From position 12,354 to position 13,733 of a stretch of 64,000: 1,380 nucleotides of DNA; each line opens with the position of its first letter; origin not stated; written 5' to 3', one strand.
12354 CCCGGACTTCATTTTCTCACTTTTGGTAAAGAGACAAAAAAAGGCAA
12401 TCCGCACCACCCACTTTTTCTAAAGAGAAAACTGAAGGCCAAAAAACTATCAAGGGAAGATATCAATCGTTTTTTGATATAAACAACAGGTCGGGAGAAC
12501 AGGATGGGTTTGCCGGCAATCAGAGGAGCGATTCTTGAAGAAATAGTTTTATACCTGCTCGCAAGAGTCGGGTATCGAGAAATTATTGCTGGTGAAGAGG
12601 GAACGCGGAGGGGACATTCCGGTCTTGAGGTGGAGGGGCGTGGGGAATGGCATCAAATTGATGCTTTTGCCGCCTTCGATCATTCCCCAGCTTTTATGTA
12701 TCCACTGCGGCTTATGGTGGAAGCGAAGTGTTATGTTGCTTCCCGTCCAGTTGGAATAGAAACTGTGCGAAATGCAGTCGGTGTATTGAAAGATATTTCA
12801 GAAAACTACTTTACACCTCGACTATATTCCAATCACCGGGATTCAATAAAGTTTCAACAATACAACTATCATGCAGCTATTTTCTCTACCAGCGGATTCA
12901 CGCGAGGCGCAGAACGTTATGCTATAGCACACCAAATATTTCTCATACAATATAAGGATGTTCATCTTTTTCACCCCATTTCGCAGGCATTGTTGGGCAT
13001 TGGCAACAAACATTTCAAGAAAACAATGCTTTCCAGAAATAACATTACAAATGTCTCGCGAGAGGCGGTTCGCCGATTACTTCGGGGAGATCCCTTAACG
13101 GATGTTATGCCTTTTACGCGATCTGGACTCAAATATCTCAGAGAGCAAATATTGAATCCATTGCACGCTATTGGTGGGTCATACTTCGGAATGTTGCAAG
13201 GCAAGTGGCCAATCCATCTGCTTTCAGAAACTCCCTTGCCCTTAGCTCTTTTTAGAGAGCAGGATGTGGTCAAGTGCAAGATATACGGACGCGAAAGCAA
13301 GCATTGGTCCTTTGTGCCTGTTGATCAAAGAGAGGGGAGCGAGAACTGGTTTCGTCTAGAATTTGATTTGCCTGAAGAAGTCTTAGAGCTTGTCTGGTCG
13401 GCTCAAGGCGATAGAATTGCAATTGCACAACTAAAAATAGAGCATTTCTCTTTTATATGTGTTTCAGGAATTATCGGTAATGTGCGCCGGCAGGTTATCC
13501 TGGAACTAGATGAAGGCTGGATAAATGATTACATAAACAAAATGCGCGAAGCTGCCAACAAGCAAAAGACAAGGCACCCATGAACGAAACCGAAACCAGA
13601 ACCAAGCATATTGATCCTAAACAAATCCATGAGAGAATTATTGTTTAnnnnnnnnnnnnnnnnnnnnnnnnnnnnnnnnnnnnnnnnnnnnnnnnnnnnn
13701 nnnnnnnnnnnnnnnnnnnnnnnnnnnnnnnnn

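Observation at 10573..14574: Array of solitary nuclease-like genes directly upstream: PD-(D/E)xK, a small ORF, DUF1643, Mrr-like, and HNH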

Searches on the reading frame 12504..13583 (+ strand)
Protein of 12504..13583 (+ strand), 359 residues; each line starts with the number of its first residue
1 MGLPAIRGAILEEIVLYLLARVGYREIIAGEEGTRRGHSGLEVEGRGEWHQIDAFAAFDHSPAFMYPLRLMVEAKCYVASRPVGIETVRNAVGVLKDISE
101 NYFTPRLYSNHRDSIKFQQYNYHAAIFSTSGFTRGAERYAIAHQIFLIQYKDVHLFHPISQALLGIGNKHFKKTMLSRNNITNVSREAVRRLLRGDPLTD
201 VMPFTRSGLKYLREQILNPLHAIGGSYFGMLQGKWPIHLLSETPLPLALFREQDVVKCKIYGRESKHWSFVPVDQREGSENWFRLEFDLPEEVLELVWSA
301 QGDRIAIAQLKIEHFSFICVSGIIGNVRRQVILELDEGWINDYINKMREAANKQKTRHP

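Call 4: search_protein_families(library=pfam, proteins=[window:12504-13583:+], max_evalue=0.1)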
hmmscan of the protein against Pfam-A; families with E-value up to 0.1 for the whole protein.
window:12504-13583:+ (359 aa): 1 family
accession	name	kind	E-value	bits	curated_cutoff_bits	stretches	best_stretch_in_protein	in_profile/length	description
PF04471.18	Mrr_cat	-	1.6e-05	25.4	21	1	10-97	8-75/115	Restriction endonuclease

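Call 5: search_protein_families(library=padloc, proteins=[window:12504-13583:+], max_evalue=0.1)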
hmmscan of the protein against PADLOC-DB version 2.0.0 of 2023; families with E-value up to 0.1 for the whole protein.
window:12504-13583:+ (359 aa): 0 families

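Call 9: search_protein_families(library=ncbifam, proteins=[window:12504-13583:+], max_evalue=0.1)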
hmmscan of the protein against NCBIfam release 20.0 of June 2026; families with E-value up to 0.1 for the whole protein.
window:12504-13583:+ (359 aa): 0 families

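Call 10: search_protein_families(library=phrogs, proteins=[window:12504-13583:+], max_evalue=0.1)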
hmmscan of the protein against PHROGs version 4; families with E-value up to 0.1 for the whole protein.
window:12504-13583:+ (359 aa): 0 families

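Call 24: search_solved_structures(query=window:12504-13583:+, max_evalue=1)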
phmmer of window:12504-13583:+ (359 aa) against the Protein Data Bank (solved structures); distinct sequences matched with E-value up to 1: 1.
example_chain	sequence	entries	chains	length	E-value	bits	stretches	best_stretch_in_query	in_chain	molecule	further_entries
2fe3_A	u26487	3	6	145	0.038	16.2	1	208-310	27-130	Peroxide operon regulator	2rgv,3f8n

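Call 27: find_homologous_proteins(query=window:12504-13583:+)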
Query window:12504-13583:+ (359 aa): 432 proteins with E <= 0.001 among 5411 candidates; the best 120 are listed.
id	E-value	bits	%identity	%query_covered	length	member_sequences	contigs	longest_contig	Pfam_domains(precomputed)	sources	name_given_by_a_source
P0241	1.6e-243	825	100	100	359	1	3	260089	PF04471.19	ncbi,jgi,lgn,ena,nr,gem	ncbi:MAG TPA: hypothetical protein PLV42_05550 [bacterium]|nr:hypothetical protein [bacterium]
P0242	6.4e-144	497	64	96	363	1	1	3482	-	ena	-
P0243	1.7e-137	476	61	98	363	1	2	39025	PF04471.19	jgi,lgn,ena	-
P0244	1.0e-135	470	60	92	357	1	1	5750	-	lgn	-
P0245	4.6e-135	468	61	97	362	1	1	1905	PF04471.19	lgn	-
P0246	2.2e-133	463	60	98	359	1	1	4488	-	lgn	-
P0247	1.5e-132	460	61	97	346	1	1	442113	PF04471.19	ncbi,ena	-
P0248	4.1e-132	459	58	97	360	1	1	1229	-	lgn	-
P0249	6.9e-132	458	58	99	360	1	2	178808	-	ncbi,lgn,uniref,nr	ncbi:hypothetical protein [Rhodoferax ferrireducens]|uniref:hypothetical protein n=1 Tax=Rhodoferax 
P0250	9.8e-132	457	59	97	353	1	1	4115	PF04471.19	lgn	-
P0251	1.0e-131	457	57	99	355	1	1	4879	-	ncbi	-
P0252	2.4e-131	456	59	98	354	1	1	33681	-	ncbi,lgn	-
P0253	1.2e-130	454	59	98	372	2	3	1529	-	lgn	-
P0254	1.7e-130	453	59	97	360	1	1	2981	-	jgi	-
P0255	5.2e-130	452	57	96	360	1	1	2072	PF04471.19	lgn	-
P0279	2.4e-122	427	54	97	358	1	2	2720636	-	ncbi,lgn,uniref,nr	ncbi:hypothetical protein EDC61_1222 [Sulfuritortus calidifontis]|uniref:Restriction endonuclease n=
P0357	6.1e-103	363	51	96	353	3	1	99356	-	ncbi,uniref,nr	ncbi:hypothetical protein [Vibrio splendidus]|uniref:hypothetical protein n=1 Tax=Vibrio splendidus 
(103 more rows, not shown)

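Call 28: find_encoding_contigs(protein=P0247, flank=8000, max_places=3)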
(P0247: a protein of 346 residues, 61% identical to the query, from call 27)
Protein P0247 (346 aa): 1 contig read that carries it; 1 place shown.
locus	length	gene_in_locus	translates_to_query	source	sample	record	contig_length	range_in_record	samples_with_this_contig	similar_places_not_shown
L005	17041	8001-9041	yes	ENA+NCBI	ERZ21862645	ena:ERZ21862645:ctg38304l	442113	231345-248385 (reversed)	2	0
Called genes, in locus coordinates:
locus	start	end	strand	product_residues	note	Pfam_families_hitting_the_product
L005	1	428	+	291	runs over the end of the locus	-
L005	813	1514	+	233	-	PF11300:DUF3102 (weak)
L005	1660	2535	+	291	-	-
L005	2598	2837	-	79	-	-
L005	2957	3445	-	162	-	PF00589:Phage_integrase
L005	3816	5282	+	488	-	PF12161:HsdM_N, PF02384:N6_Mtase, PF01170:UPF0020 (faint), PF07669:Eco57I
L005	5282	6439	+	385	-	PF01420:Methylase_S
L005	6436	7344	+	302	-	-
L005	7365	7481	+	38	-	-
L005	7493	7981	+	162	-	-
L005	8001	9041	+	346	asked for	PF04471:Mrr_cat (faint)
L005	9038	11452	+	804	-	PF04313:HSDR_N (faint), PF13588:HSDR_N_2 (weak), PF00270:DEAD, PF04851:ResIII, PF18766:SWI2_SNF2, PF00271:Helicase_C (weak), PF08463:EcoEI_R_C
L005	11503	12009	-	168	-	-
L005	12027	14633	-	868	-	PF02463:SMC_N (faint)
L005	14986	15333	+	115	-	PF04359:DUF493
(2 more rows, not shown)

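Call 29: find_encoding_contigs(protein=P0249, flank=8000, max_places=3)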
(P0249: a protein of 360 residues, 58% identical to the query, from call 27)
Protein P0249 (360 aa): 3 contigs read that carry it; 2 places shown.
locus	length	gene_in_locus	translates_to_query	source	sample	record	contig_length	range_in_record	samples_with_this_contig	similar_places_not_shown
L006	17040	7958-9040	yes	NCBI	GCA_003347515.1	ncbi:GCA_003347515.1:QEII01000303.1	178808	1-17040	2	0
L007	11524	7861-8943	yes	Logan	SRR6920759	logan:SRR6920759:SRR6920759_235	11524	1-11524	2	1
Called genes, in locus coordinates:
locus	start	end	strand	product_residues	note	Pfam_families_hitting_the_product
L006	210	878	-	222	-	-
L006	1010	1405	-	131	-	PF20137:BubE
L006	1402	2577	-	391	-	PF20590:DUF6791, PF00899:ThiF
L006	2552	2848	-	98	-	PF14452:Multi_ubiq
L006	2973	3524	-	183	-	-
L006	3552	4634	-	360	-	PF02518:HATPase_c (faint)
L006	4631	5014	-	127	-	PF11799:IMS_C (weak)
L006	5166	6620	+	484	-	PF12161:HsdM_N, PF02384:N6_Mtase, PF07669:Eco57I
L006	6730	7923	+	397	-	PF01420:Methylase_S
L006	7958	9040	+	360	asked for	-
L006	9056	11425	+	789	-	PF00270:DEAD, PF04851:ResIII, PF18766:SWI2_SNF2, PF00271:Helicase_C (weak), PF08463:EcoEI_R_C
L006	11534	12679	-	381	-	PF11726:YagK_YfjJ_C, PF23343:REP_ORF2-G2P (weak)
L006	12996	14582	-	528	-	PF13481:AAA_25, PF06745:ATPase (faint)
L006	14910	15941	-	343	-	-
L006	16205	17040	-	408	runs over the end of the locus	PF13356:Arm-DNA-bind_3, PF22022:Phage_int_M, PF00589:Phage_integrase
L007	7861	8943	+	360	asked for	-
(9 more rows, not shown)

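Call 33: find_related_loci(query=A1, collection=genome_contigs, flank=10000)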
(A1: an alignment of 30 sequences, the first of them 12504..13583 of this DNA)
Query A1 (359 aa) in genome_contigs; peptide patterns used: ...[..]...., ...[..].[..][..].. (x = any residue, [..] = any of these).
132 stretches matched a pattern; 26 encode a relative of the query (tblastn E <= 1e-3); 25 distinct loci.
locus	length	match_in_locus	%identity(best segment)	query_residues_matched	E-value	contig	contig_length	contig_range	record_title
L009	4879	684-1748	57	1-357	7e-141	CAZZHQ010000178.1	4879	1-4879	MAG TPA_asm: uncultured Dehalococcoidales bacterium isolate SRP178699_co1_156 genome assembly, contig: NODE_26058_length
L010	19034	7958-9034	58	1-357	7e-138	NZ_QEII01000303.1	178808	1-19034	Rhodoferax ferrireducens isolate OTU1 NODE_7132955_length_178808_cov_54.9845, whole genome shotgun sequence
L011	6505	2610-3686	48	1-359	2e-108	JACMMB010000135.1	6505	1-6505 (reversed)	MAG: Akkermansiaceae bacterium isolate ES-bin-6 ES-bin-6-contig-k141_4876421, whole genome shotgun sequence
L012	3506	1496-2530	51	6-349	2e-108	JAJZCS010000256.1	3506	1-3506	MAG: Proteobacteria bacterium isolate JA3.bin20 NODE_20039_length_3506_cov_2.412548, whole genome shotgun sequence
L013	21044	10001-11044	48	3-348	2e-106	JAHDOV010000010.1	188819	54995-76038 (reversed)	MAG: Deltaproteobacteria bacterium isolate SL3-B22.2 k141_89954, whole genome shotgun sequence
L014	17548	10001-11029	51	1-343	4e-106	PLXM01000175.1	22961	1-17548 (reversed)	MAG: Rhodospirillales bacterium isolate palsa_926 73.20120700_P3D.447_contig_185166, whole genome shotgun sequence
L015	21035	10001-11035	51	6-348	7e-106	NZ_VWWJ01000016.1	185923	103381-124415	Burkholderia sp. Ax-1719 NODE_15_length_186075_cov_28.574193/0, whole genome shotgun sequence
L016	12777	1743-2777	50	3-348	2e-105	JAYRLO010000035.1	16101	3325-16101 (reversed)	MAG: Aeromonadaceae bacterium isolate XM2_XAASGE2bin.10 NODE_1905_length_16101_cov_1.535683, whole genome shotgun sequen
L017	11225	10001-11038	48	3-348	7e-104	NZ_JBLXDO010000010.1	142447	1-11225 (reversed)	MAG: Ferrimonas sp. isolate ES20-10 S20maxbin_out.026RE.5K@10, whole genome shotgun sequence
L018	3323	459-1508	49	6-352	9e-104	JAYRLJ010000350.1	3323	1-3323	MAG: Hylemonella sp. isolate XM2_XAASGE1bin.4 NODE_12645_length_3323_cov_2.221214, whole genome shotgun sequence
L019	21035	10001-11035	48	3-348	3e-101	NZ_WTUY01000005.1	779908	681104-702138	Alcanivorax sp. DP30 scaffold5, whole genome shotgun sequence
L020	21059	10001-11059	49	3-356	7e-101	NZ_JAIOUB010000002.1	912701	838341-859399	Alcanivorax limicola strain JB21 Scaffold2, whole genome shotgun sequence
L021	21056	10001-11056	46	3-349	7e-95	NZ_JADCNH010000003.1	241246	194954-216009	Verticiella alkaliphila strain GG226 NODE_3_length_241246_cov_199.332518, whole genome shotgun sequence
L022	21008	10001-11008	46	6-344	1e-81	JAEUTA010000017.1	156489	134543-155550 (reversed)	MAG: Flavobacteriales bacterium isolate new MAG-317 k141_3434021, whole genome shotgun sequence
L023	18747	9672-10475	49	83-347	8e-80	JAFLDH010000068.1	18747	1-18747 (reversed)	MAG: Burkholderiales bacterium isolate UWPOB_RUBRI2 gnl_X_NEKBHELL_68, whole genome shotgun sequence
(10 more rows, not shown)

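Call 45: search_solved_structures(query=A1, max_evalue=1, show_alignments=1)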
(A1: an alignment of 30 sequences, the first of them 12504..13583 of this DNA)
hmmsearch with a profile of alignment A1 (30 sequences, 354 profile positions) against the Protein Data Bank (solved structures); distinct sequences matched with E-value up to 1: 0.

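Call 67: predict_structure(alignment_id=A1)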
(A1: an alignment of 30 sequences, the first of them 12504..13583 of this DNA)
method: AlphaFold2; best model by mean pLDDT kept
length: 359 residues; sequences in the alignment: 30
mean_pLDDT: 87.4   pTM: 0.85
mean pLDDT of the five models: 87.4, 81.2, 75.9, 71.3, 66.6
residues with pLDDT >= 90: 186; 70-90: 139; 50-70: 33; < 50: 1
segments of 3 or more residues with pLDDT < 50: none
pLDDT, mean of each block of 10 residues (from residue 1): 86 94 90 81 83 84 64 86 87 74 56 59 85 87 83 89 94 88 91 89 95 97 94 89 95 95 91 95 94 91 95 95 91 97 95 83
secondary structure, 60 per line:
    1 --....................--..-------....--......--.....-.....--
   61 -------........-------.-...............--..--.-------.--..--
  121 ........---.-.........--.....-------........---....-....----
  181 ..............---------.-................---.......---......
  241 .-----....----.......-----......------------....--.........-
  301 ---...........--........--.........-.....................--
elements in order: H3-22 E34-37 E40-45 E48-52 E54-58 E68-75 H85-99 E121-128 H134-142 E145-149 H157-164 H173-176 H181-194 H206-221 E225-231 E235-241 H247-250 E255-261 E267-272 E285-288 H291-299 H304-314 E317-324 E327-335 H337-357

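Call 90: search_protein_families(library=pfam, alignment_id=A5, max_evalue=0.0001)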
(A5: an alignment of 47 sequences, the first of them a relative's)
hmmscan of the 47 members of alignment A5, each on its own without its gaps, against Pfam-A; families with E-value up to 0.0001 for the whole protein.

A. member 1, L013:7653-8720:+ (355 aa): 1 family
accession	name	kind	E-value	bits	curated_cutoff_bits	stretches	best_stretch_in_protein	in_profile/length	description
PF04392.18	ABC_sub_bind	-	3.1e-27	96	25.9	1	45-348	2-289/293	ABC transporter substrate binding protein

B. families by the number of members that match (of 47 scanned): 62 families (the first 25 are shown)
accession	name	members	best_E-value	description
PF00106.31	adh_short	2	4e-46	short chain dehydrogenase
PF01935.23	DUF87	2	1e-34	Helicase HerA, central domain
PF13289.12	SIR2_2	2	2.8e-18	SIR2-like domain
PF08659.16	KR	2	1.3e-12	KR domain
PF01411.24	tRNA-synt_2c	1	3.7e-135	tRNA synthetases class II (A)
PF02335.20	Cytochrom_C552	1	1.5e-103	Cytochrome c552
PF00501.34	AMP-binding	1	2.7e-80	AMP-binding enzyme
PF05134.19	T2SSL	1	2.5e-72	Type II secretion system (T2SS), protein L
PF06048.17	DUF927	1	8e-71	Domain of unknown function (DUF927)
PF17804.6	TSP_NTD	1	5.4e-66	Tail specific protease N-terminal domain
PF02568.20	ThiI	1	2.2e-64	Thiamine biosynthesis protein (ThiI)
PF04013.17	Methyltrn_RNA_2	1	1.2e-63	Putative SAM-dependent RNA methyltransferase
PF01138.27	RNase_PH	1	1.2e-59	3' exoribonuclease family, domain 1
PF00145.23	DNA_methylase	1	1.3e-56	C-5 cytosine-specific DNA methylase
PF01203.25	T2SSN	1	1.7e-49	Type II secretion system (T2SS), protein N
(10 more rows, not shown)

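Call 101: search_protein_families(library=padloc, proteins=[P0249, P0279, P0357], max_evalue=0.01)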
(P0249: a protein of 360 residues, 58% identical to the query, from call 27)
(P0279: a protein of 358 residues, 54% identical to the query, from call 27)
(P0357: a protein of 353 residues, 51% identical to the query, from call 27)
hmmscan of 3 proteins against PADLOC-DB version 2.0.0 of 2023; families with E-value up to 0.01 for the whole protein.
P0249 (360 aa): 0 families

P0279 (358 aa): 0 families

P0357 (353 aa): 0 families

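Call 102: find_encoding_contigs(protein=P0243, flank=7000, max_places=2)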
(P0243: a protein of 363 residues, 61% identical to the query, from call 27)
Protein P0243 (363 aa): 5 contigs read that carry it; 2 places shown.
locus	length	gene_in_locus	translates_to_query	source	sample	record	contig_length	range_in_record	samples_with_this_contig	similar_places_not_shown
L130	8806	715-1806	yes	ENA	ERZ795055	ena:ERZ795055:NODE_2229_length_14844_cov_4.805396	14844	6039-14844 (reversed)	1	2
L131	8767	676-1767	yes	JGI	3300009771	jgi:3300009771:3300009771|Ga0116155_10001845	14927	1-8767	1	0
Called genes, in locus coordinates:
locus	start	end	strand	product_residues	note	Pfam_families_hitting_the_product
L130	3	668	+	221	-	?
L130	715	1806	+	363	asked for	PF04471:Mrr_cat (faint)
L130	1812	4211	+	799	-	PF04851:ResIII, PF00270:DEAD, PF18766:SWI2_SNF2, PF00271:Helicase_C (weak), PF08463:EcoEI_R_C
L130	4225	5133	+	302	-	-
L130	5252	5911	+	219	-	PF04055:Radical_SAM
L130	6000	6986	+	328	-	PF12358:DUF3644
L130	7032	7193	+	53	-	PF13717:Zn_ribbon_4 (faint), PF13248:Zn_ribbon_3 (faint), PF13240:Zn_Ribbon_1 (faint)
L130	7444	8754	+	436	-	PF09925:DUF2157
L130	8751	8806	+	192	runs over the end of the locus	PF14345:GDYXXLXY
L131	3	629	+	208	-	?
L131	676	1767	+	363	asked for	PF04471:Mrr_cat (faint)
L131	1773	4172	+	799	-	PF04851:ResIII, PF00270:DEAD, PF18766:SWI2_SNF2, PF00271:Helicase_C (weak), PF08463:EcoEI_R_C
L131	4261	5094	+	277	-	-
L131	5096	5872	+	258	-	PF04055:Radical_SAM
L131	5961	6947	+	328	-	PF12358:DUF3644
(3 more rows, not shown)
